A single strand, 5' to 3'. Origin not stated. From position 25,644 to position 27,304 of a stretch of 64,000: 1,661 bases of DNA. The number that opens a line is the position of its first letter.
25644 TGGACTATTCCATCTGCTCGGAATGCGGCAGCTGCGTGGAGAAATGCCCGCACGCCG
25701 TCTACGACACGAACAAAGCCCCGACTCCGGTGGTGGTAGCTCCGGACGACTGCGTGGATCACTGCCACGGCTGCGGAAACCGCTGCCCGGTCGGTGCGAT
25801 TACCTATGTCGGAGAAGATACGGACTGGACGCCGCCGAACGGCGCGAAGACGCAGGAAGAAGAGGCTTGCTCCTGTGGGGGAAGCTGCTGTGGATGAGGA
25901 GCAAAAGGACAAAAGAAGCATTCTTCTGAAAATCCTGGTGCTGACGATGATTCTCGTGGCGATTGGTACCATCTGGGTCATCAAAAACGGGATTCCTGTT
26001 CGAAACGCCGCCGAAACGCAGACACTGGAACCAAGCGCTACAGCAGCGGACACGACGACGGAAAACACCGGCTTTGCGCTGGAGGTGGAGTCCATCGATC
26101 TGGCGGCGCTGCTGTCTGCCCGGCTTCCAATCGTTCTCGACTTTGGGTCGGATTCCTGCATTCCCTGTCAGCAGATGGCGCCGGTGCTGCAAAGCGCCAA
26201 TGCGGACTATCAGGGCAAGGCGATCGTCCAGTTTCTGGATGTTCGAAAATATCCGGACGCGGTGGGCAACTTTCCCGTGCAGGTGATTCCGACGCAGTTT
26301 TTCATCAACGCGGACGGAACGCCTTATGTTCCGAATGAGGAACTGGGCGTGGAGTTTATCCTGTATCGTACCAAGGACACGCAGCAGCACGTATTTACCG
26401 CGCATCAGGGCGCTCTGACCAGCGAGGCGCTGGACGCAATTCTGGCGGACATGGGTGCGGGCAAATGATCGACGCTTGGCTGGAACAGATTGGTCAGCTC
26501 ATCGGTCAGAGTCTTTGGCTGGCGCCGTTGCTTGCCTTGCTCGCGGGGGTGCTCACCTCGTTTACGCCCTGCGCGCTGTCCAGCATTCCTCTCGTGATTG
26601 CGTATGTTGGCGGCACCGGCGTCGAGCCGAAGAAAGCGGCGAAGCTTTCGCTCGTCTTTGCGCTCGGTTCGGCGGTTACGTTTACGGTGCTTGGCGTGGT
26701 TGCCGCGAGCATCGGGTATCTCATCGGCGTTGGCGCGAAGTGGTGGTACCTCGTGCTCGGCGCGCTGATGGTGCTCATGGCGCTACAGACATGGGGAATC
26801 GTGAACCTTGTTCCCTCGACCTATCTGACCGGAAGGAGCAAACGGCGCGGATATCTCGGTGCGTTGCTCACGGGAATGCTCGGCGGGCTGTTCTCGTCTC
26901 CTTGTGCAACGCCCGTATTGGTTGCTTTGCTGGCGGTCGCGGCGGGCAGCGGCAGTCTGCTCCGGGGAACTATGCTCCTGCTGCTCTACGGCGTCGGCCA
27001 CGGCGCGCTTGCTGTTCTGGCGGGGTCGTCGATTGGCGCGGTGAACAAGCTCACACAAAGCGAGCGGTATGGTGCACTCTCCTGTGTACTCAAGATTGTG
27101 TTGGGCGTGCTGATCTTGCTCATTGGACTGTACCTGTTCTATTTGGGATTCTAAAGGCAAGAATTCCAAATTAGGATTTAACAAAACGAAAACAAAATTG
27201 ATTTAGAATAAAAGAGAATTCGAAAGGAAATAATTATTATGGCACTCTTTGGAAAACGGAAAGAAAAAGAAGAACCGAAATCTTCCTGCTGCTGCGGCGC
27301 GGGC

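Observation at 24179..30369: ArsR-controlled arsenic-type island without ArsC but with a complete membrane thiol-redox relay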

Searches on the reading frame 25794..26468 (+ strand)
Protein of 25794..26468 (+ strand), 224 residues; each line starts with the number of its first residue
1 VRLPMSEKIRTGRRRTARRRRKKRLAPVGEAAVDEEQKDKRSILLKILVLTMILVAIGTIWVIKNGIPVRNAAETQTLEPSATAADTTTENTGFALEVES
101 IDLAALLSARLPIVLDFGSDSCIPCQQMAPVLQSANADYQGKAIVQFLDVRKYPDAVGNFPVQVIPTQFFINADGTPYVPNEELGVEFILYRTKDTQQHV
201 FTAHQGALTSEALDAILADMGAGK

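Call 3: search_protein_families(library=pfam, proteins=[window:25794-26468:+], max_evalue=0.01)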
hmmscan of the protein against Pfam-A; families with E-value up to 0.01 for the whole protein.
window:25794-26468:+ (224 aa): 2 families
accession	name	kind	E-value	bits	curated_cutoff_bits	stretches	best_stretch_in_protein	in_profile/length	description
PF00085.26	Thioredoxin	-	3.3e-10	40.3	23.5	1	107-174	15-82/103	Thioredoxin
PF13098.12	Thioredoxin_2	-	0.00031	21.5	27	1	111-176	6-86/104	Thioredoxin-like domain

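Call 4: search_protein_families(library=ncbifam, proteins=[window:25794-26468:+], max_evalue=0.01)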
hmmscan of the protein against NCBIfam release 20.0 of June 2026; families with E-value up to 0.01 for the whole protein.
window:25794-26468:+ (224 aa): 5 families
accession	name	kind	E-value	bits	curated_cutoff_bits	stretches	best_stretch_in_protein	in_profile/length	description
TIGR01068.1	thioredoxin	equivalog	3.2e-10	40.1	96.8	1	107-174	11-78/101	thioredoxin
NF006898.0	PRK09381.1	equivalog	2.3e-08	34.4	138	1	105-171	16-82/109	thioredoxin TrxA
NF008229.0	PRK10996.1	equivalog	2.5e-07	30.5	125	1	95-169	37-111/141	thioredoxin TrxC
NF047697.1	ThioredTrxAClost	equivalog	0.00053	20.1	140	1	107-152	14-59/105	thioredoxin TrxA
NF002854.0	PRK03147.1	subfamily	0.0016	18.3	170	0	39-214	3-166/176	thiol-disulfide oxidoreductase ResA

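Call 15: find_homologous_proteins(query=window:25890-26468:+, max_evalue=0.00001)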
Query window:25890-26468:+ (192 aa): 943 proteins with E <= 0.00001 among 1362 candidates; the best 120 are listed.
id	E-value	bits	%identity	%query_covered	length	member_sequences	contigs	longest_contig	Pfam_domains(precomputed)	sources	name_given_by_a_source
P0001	3.9e-112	390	95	100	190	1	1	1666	PF00085.27,PF13098.14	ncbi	-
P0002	2.7e-110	384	91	100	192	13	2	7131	PF00085.27,PF13098.14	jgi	-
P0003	2.1e-95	336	80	100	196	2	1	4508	PF00085.27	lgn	-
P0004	6.3e-92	325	86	90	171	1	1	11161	PF00085.27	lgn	-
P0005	9.9e-88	311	74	100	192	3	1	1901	PF00085.27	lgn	-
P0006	1.8e-81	290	71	99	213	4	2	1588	PF00085.27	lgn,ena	-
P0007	2.8e-81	290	75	90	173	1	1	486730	PF00085.27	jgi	-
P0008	1.6e-76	274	67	100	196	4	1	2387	PF00085.27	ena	-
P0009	5.7e-76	273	94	70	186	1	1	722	PF00085.27,PF13098.14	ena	-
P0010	5.7e-76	273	65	100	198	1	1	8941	PF00085.27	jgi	-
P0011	2.9e-75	270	64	97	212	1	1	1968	PF00085.27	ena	-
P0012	5.7e-75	269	66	98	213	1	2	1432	PF00085.27,PF13098.14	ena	-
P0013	4.8e-74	266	63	99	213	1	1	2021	PF00085.27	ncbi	-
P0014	8.0e-73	262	66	99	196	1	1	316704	PF00085.27,PF13098.14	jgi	-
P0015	2.2e-72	261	66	85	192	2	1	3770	PF00085.27,PF13098.14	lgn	-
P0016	3.8e-72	260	62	99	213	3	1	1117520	PF00085.27,PF13098.14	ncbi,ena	-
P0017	4.5e-72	260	64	86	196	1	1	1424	PF00085.27,PF13098.14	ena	-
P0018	4.7e-72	260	63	99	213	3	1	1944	PF00085.27,PF13098.14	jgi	-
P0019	9.1e-72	259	63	97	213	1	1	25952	PF00085.27,PF13098.14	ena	-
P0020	1.2e-71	258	62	97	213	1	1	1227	PF00085.27,PF13098.14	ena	-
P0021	1.7e-71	258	63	88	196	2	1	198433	PF00085.27,PF13098.14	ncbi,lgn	ncbi:MAG: thioredoxin family protein [Clostridiaceae bacterium]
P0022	2.1e-71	258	61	99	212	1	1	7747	PF00085.27,PF13098.14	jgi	jgi:thioredoxin 1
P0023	2.5e-71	257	62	99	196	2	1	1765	PF00085.27,PF13098.14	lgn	-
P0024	4.5e-71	257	62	99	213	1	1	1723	PF00085.27,PF13098.14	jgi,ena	jgi:thioredoxin 1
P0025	5.3e-71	256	63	99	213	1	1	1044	PF00085.27,PF13098.14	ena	-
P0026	5.6e-71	256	64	96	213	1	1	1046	PF00085.27,PF13098.14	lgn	-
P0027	7.5e-71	256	63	100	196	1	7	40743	PF00085.27,PF13098.14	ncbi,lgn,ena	-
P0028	1.4e-70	255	62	97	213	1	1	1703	PF00085.27,PF13098.14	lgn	-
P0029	1.8e-70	255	59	99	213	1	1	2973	PF00085.27,PF13098.14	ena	-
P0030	2.2e-70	254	64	86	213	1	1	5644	PF00085.27,PF13098.14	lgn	-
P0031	2.5e-70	254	61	98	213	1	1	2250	PF00085.27,PF13098.14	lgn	-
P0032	3.2e-70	254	61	99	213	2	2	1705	PF00085.27,PF13098.14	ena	-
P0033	3.5e-70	254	59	99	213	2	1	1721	PF00085.27,PF13098.14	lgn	-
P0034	3.9e-70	254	63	100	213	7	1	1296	PF00085.27,PF13098.14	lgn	-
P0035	4.7e-70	253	65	84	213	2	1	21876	PF00085.27,PF13098.14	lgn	-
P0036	5.1e-70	253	61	97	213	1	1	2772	PF00085.27,PF13098.14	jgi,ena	-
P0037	6.4e-70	253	61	100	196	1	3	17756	PF00085.27,PF13098.14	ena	-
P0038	6.5e-70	253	61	98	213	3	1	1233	PF00085.27,PF13098.14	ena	-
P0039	9.1e-70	252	60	85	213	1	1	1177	PF00085.27,PF13098.14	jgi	jgi:thioredoxin 1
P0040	1.8e-69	251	58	99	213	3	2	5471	PF00085.27,PF13098.14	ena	-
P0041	1.9e-69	251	63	88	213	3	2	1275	PF00085.27,PF13098.14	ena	-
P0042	2.9e-69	251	63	85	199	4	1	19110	PF00085.27,PF13098.14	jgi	jgi:thioredoxin 1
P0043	3.4e-69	250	60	100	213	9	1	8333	PF00085.27,PF13098.14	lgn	-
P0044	3.9e-69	250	59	99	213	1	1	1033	PF00085.27,PF13098.14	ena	-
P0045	4.8e-69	250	59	99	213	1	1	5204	PF00085.27,PF13098.14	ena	-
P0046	5.1e-69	250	60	97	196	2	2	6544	PF00085.27,PF13098.14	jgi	-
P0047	6.2e-69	250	61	99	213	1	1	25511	PF00085.27,PF13098.14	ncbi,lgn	-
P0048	8.7e-69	249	60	97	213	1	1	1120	PF00085.27,PF13098.14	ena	-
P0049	1.1e-68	249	60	99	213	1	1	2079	PF00085.27,PF13098.14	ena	-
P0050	1.1e-68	249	60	99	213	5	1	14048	PF00085.27,PF13098.14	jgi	jgi:thioredoxin 1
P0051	1.3e-68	249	59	99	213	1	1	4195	PF00085.27,PF13098.14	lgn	-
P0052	1.8e-68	248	62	99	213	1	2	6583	PF00085.27,PF13098.14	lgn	-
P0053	2.9e-68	247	59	100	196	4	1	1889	PF00085.27,PF13098.14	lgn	-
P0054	3.4e-68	247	61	100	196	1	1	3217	PF00085.27,PF13098.14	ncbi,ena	-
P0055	6.3e-68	246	60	99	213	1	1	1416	PF00085.27,PF13098.14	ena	-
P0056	8.9e-68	246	62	86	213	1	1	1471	PF00085.27,PF13098.14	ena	-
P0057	9.2e-68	246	59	99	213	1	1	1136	PF00085.27,PF13098.14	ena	-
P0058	1.4e-67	245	60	97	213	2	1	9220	PF00085.27,PF13098.14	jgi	-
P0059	1.4e-67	245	60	97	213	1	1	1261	PF00085.27,PF13098.14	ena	-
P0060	1.8e-67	245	60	99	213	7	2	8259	PF00085.27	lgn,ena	-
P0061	2.0e-67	245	59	97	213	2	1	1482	PF00085.27,PF13098.14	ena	-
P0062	4.9e-67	243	59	99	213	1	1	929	PF00085.27,PF13098.14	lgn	-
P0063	7.2e-67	243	64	85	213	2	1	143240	PF00085.27,PF13098.14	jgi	jgi:thioredoxin 1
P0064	1.2e-66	242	59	99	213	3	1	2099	PF00085.27,PF13098.14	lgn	-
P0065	2.6e-66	241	59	97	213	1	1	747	PF00085.27,PF13098.14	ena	-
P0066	3.4e-66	241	59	97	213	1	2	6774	PF00085.27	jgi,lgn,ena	-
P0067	1.0e-65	239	64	86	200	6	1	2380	PF00085.27,PF13098.14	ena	-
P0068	2.6e-65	238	58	99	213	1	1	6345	PF00085.27,PF13098.14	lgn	-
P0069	7.3e-65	236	57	99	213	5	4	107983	PF00085.27,PF13098.14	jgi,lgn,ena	jgi:thioredoxin 1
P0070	8.3e-65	236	56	100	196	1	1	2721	PF00085.27,PF13098.14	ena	-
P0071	1.6e-64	235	59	98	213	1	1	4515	PF00085.27,PF13098.14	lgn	-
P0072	1.1e-63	233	63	86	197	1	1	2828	PF00085.27,PF13098.14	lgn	-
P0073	2.6e-63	231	69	75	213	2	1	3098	PF00085.27,PF13098.14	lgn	-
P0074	1.1e-62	229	59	100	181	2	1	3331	PF00085.27,PF13098.14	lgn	-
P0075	1.4e-62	229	63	95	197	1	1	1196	PF00085.27,PF13098.14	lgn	-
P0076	1.5e-62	229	61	85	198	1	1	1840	PF00085.27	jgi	jgi:thioredoxin 1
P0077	1.6e-61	226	57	95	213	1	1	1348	PF00085.27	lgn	-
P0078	2.0e-61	225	59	96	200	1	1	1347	PF00085.27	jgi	-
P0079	3.3e-59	218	52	98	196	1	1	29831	PF00085.27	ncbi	-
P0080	4.1e-57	211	55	98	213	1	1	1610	PF00085.27,PF13098.14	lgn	-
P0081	2.7e-56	208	54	95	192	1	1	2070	PF00085.27,PF13098.14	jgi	jgi:thioredoxin 1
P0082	1.5e-55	206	51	98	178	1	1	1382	PF00085.27,PF13098.14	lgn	-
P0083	1.6e-55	206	56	96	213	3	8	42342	PF00085.27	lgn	-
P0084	9.0e-55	204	53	86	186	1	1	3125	PF00085.27,PF13098.14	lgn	-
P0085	3.2e-54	202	53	95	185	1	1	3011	PF00085.27,PF13098.14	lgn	-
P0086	5.0e-54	201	51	95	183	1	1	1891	PF00085.27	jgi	jgi:thioredoxin 1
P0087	5.7e-54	201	53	98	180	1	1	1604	PF00085.27,PF13098.14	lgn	-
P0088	8.0e-54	200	50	98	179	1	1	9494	PF00085.27,PF13098.14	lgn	-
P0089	3.3e-53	198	50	93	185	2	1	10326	PF00085.27,PF13098.14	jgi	jgi:thioredoxin 1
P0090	4.3e-53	198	53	95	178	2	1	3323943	PF00085.27,PF13098.14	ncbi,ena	-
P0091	8.2e-53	197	53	94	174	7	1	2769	PF00085.27,PF13098.14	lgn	-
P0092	9.3e-53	197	53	96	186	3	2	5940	PF00085.27,PF13098.14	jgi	jgi:thioredoxin 1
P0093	9.7e-53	197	53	96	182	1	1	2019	PF00085.27,PF13098.14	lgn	-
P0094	1.2e-52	197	50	94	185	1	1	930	PF00085.27,PF13098.14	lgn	-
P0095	1.9e-52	196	53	95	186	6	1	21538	PF00085.27,PF13098.14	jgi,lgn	-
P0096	2.3e-52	196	52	95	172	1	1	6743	PF00085.27,PF13098.14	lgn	-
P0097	5.0e-52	195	50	96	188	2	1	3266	PF00085.27,PF13098.14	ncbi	ncbi:MAG: thioredoxin family protein [Bacillota bacterium]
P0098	5.4e-52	194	50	96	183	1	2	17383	PF00085.27,PF13098.14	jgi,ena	-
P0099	5.6e-52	194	52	95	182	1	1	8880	PF00085.27,PF13098.14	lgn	-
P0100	6.3e-52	194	52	98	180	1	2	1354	PF00085.27,PF13098.14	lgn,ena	-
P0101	7.8e-52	194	58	70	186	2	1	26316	PF00085.27,PF13098.14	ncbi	-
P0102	7.8e-52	194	51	96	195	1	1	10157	PF00085.27,PF13098.14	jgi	jgi:thioredoxin 1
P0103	1.0e-51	194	53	95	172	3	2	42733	PF00085.27,PF13098.14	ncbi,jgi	jgi:thioredoxin 1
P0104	1.0e-51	194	49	95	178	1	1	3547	PF00085.27,PF13098.14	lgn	-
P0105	1.8e-51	193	50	93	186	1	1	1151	PF00085.27,PF13098.14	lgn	-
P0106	1.8e-51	193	53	84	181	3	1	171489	PF00085.27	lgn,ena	-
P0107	2.1e-51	193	53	95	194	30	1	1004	PF00085.27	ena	-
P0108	2.6e-51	192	50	95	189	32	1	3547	PF00085.27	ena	-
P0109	3.5e-51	192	54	97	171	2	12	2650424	PF00085.27,PF13098.14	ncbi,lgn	ncbi:MAG: Thioredoxin domain-containing protein [Oscillospiraceae bacterium]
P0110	3.6e-51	192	49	96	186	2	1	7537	PF00085.27,PF13098.14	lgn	-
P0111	3.6e-51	192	49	100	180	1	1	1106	PF00085.27,PF13098.14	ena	-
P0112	3.8e-51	192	48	96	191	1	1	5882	PF00085.27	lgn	-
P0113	4.3e-51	192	64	70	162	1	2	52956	PF00085.27,PF13098.14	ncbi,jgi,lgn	jgi:thioredoxin 1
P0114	4.6e-51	191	49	95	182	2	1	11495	PF00085.27,PF13098.14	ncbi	-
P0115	4.9e-51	191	53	93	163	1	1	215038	PF00085.27,PF13098.14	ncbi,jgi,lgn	jgi:thioredoxin 1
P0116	5.1e-51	191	49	95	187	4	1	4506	PF00085.27,PF13098.14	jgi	-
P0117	5.2e-51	191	50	100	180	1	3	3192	PF00085.27,PF13098.14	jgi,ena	-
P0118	5.4e-51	191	51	100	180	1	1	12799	PF00085.27,PF13098.14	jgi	jgi:thioredoxin 1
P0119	5.6e-51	191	54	84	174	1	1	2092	PF00085.27,PF13098.14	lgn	-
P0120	5.9e-51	191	52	94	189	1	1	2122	PF00085.27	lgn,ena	-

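Call 17: find_related_loci(query=A1, collection=genome_contigs, flank=10000)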
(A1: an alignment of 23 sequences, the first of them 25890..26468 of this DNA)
Query A1 (192 aa) in genome_contigs; peptide patterns used: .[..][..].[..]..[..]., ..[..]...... (x = any residue, [..] = any of these).
309 stretches matched a pattern; 297 encode a relative of the query (tblastn E <= 1e-3); the best 80 are kept; 80 distinct loci.
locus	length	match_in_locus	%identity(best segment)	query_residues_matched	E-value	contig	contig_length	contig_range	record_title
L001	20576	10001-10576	95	1-192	8e-124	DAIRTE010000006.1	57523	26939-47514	MAG TPA_asm: Clostridia bacterium isolate CTOTU7604 NODE_1103_length_57523_cov_8.635536, whole genome shotgun sequence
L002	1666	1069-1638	95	1-192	1e-130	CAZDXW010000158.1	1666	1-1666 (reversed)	MAG TPA_asm: uncultured Christensenella sp. isolate binchicken_co152_37 genome assembly, contig: NODE_84358_length_1666_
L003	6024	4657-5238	59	3-192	1e-73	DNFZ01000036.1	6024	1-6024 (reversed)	MAG TPA_asm: Clostridiales bacterium isolate UBA8911 contig_157213, whole genome shotgun sequence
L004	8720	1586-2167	57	3-192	4e-73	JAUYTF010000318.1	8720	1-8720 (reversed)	MAG: Eubacteriales bacterium isolate C8_concoct.bin.70 C8_k141_82560, whole genome shotgun sequence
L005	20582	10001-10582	63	3-192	6e-72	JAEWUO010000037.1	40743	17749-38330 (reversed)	MAG: Bacillota bacterium isolate OH_SDB_26 k127_83154, whole genome shotgun sequence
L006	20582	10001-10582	62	3-192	2e-71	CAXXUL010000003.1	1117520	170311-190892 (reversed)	MAG: Christensenellaceae bacterium isolate 01a02c0c-5802-4c47-8e2d-6646ecf7da28 genome assembly, contig: contig_3, whole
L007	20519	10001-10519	63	24-192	5e-71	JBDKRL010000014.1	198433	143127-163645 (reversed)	MAG: Clostridiaceae bacterium isolate 5_bin.60 c_000000874778, whole genome shotgun sequence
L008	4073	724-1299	62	3-190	3e-70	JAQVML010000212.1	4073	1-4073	MAG: Eubacteriales bacterium isolate STF1_132 NODE_95266_length_4073_cov_3.120882_Sandtown_F1, whole genome shotgun sequ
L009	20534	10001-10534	59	1-174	9e-68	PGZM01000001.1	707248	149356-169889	MAG: Firmicutes bacterium HGW-Firmicutes-9 08E140C01_z5_2013_Ig3399_v2_scaffold_1, whole genome shotgun sequence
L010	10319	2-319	95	87-192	2e-66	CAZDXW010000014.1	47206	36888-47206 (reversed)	MAG TPA_asm: uncultured Christensenella sp. isolate binchicken_co152_37 genome assembly, contig: NODE_875_length_47206_c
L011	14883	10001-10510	54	7-192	4e-61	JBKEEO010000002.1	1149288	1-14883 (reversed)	MAG: Oscillospiraceae bacterium isolate UW_FK_CAPRO4_1 LacMBR1_d7_pb11, whole genome shotgun sequence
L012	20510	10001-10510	54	7-192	4e-61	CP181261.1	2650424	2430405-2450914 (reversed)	MAG: Clostridium sp. isolate UW_FK_CAPRO3_1 chromosome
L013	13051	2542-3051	54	7-192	4e-61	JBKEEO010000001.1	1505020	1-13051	MAG: Oscillospiraceae bacterium isolate UW_FK_CAPRO4_1 LacMBR1_d7_pb10, whole genome shotgun sequence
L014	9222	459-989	49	1-190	3e-60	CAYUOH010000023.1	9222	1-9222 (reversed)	MAG TPA_asm: uncultured Oscillospiraceae bacterium isolate SRP192927_co4_348 genome assembly, contig: NODE_18879_length_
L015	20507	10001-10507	54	12-189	1e-59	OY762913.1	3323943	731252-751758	MAG: Oscillospiraceae bacterium isolate 33866201-8703-4db9-b41f-97b337deec86 genome assembly, chromosome: 1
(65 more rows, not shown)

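Call 65: predict_structure(alignment_id=A1)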
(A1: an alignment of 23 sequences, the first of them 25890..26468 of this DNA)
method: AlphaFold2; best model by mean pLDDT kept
length: 192 residues; sequences in the alignment: 23
mean_pLDDT: 80.4   pTM: 0.66
mean pLDDT of the five models: 80.4, 79.0, 78.6, 77.8, 75.1
residues with pLDDT >= 90: 110; 70-90: 36; 50-70: 16; < 50: 30
segments of 3 or more residues with pLDDT < 50: 1-5, 34-58
pLDDT, mean of each block of 10 residues (from residue 1): 52 82 79 46 30 40 90 94 92 94 96 94 77 88 95 94 95 95 97 69
secondary structure, 60 per line:
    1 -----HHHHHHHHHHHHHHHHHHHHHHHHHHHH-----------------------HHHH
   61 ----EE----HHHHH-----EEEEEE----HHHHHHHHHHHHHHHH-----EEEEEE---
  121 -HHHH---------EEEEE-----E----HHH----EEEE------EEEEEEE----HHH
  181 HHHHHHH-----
elements in order: H6-33 H57-60 H71-75 E81-86 H91-106 E112-117 H122-125 E135-139 E157-160 E167-173 H178-187

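Call 67: fold_search(model_id=the predicted structure, library=pdb)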
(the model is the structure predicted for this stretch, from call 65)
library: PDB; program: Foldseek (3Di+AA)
matches with E <= 10: 1125; with E <= 0.001: 218
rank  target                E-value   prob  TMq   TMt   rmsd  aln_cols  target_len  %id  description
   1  3p2a_C                7.5e-06  1.00  0.49  0.64  10.2       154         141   18  Crystal Structure of Thioredoxin 2 from Yersinia pestis (released 2010-10-13)
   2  2h70_A                1.1e-05  1.00  0.44  0.74   2.8       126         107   21  Crystal Structure of Thioredoxin Mutant D9E in Hexagonal (p61) Space Group (released 2007-05-15)
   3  2ppt_B                1.1e-05  1.00  0.41  0.53   3.8       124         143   24  Crystal structure of thioredoxin-2 (released 2007-10-02)
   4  6ckp                  1.2e-05  1.00  0.44  0.67   6.4       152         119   19  Crystal structure of a thioredoxin domain 2 from Brucella melitensis at 1.15 Angstrom resolution (released 2018-04-04)
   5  2ppt_A                1.3e-05  1.00  0.40  0.50   3.8       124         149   24  Crystal structure of thioredoxin-2 (released 2007-10-02)
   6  3dxb_E                1.3e-05  1.00  0.32  0.29  15.0       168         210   19  Structure of the UHM domain of Puf60 fused to thioredoxin (released 2008-10-28)
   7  3dxb_A                1.5e-05  1.00  0.32  0.29  14.3       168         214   15  Structure of the UHM domain of Puf60 fused to thioredoxin (released 2008-10-28)
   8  7asw                  1.6e-05  1.00  0.45  0.72   5.2       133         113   20  Crystal structure of chloroplastic thioredoxin z defines a novel type-specific target recognition (released 2021-05-19)
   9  3qou                  1.8e-05  1.00  0.46  0.32   3.1       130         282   22  Crystal Structure of E. coli YbbN (released 2011-02-23)
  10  3p2a_B                2.0e-05  1.00  0.50  0.64  10.3       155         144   18  Crystal Structure of Thioredoxin 2 from Yersinia pestis (released 2010-10-13)
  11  3dyr_A                2.1e-05  1.00  0.42  0.68   3.0       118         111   24  Crystal structure of E. coli thioredoxin mutant I76T in its oxidized form (released 2009-01-27)
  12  2trx_A                2.1e-05  1.00  0.43  0.71   3.7       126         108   22  CRYSTAL STRUCTURE OF THIOREDOXIN FROM ESCHERICHIA COLI AT 1.68 ANGSTROMS RESOLUTION (released 1991-10-15)
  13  2h6y_A                2.7e-05  1.00  0.45  0.75   2.7       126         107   23  Crystal Structure of Thioredoxin Mutant E48D in Hexagonal (p61) Space Group (released 2007-05-15)
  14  2h72_A                2.7e-05  1.00  0.43  0.72   3.7       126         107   22  Crystal Structure of Thioredoxin mutant E85D in Hexagonal (p61) Space Group (released 2007-05-15)
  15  4ulx                  2.9e-05  1.00  0.41  0.71   3.7       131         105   21  Crystal structure of ancestral thioredoxin, relative to the last common ancestor of the Cyanobacterial, Deinococcus and  (released 2014-11-26)
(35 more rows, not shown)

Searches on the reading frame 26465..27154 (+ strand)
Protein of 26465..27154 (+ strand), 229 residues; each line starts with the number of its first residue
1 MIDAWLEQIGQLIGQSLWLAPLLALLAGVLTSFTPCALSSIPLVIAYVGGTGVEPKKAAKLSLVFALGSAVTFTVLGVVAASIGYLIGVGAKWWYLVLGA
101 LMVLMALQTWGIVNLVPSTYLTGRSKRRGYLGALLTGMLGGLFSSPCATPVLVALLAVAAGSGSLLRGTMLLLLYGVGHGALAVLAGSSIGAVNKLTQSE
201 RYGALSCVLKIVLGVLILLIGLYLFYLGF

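Call 3: search_protein_families(library=pfam, proteins=[window:26465-27154:+], max_evalue=0.01)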
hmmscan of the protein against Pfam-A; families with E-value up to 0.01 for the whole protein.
window:26465-27154:+ (229 aa): 2 families
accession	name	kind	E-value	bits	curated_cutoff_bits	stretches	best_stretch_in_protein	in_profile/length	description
PF02683.22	DsbD_TM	-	1.6e-22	80.4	27.1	1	18-224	2-214/219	Cytochrome C biogenesis protein transmembrane domain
PF13386.12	DsbD_2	-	4.1e-12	46.8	24.9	1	24-215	2-198/199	Cytochrome C biogenesis protein transmembrane region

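Call 4: search_protein_families(library=ncbifam, proteins=[window:26465-27154:+], max_evalue=0.01)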
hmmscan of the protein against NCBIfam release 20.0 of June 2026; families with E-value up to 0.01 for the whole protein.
window:26465-27154:+ (229 aa): 3 families
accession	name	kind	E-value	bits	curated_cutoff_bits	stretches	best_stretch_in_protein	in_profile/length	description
NF001419.0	PRK00293.1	subfamily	7.6e-19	67.7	330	1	15-224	166-381/574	protein-disulfide reductase DsbD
NF045694.1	seleno_TsoB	exception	2.8e-14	52.1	805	1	10-218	174-384/572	rhodanese/DsbD fusion-like selenoprotein TsoB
NF040495.1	tranport_ArsG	equivalog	3.1e-10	39.8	200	1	21-226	7-222/225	aromatic aminobenezylarsenical efflux permease ArsG family transporter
